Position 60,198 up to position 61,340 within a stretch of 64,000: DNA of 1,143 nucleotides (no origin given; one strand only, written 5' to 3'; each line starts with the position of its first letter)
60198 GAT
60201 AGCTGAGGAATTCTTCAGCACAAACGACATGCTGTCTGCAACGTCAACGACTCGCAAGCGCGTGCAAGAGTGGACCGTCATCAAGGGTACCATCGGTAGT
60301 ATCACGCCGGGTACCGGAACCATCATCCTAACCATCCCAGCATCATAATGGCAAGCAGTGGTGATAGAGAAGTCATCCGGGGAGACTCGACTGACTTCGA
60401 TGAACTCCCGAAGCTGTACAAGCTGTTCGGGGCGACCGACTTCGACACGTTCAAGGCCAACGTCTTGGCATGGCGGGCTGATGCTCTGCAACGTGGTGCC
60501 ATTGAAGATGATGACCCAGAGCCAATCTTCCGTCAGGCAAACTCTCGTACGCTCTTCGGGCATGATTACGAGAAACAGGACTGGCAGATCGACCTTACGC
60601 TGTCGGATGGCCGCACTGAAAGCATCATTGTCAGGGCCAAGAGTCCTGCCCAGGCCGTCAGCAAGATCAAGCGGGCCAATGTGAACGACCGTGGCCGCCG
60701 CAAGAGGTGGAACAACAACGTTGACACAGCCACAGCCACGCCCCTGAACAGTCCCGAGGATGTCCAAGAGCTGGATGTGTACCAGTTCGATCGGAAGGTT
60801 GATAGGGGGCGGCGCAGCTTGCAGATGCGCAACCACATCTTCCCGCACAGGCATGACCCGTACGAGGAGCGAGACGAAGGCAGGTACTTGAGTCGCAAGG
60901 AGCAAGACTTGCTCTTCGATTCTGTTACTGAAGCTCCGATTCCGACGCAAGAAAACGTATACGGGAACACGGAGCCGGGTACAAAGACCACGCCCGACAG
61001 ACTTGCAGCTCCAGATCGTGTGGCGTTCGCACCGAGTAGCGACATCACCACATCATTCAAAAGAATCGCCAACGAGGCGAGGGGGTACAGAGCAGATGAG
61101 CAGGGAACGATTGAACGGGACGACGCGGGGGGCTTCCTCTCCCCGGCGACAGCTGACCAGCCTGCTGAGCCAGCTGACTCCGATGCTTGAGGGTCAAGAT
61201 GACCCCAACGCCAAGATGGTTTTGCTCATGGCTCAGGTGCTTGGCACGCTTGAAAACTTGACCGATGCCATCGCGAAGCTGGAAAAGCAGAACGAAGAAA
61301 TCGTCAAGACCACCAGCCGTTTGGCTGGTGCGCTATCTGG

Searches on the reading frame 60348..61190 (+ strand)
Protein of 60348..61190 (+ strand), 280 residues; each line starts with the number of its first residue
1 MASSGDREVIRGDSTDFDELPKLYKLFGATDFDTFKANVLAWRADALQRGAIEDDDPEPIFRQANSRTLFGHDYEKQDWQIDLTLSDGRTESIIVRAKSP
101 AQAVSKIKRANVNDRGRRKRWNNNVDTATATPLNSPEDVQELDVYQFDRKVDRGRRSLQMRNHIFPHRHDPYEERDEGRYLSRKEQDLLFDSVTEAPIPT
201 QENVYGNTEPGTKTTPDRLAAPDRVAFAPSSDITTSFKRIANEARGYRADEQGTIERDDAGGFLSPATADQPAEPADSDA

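Call 71: find_encoding_contigs(protein=window:60348-61190:+, flank=10000, max_places=4)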
Protein window:60348-61190:+ (280 aa): 4 contigs read that carry it; 1 place shown.
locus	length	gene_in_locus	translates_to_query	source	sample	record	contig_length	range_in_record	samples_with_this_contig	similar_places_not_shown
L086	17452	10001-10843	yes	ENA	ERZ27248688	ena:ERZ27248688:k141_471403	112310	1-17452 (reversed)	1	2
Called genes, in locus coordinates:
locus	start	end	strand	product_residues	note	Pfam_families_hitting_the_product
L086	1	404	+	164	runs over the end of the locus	-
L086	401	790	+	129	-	-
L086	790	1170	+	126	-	-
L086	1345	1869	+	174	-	-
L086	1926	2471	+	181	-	-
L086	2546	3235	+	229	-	-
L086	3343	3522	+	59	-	-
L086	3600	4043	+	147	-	-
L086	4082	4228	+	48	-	-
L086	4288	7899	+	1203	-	PF10145:PhageMin_Tail, PF17098:Wtap (faint)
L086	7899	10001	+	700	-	-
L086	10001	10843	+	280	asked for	-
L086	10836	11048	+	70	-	-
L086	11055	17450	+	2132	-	?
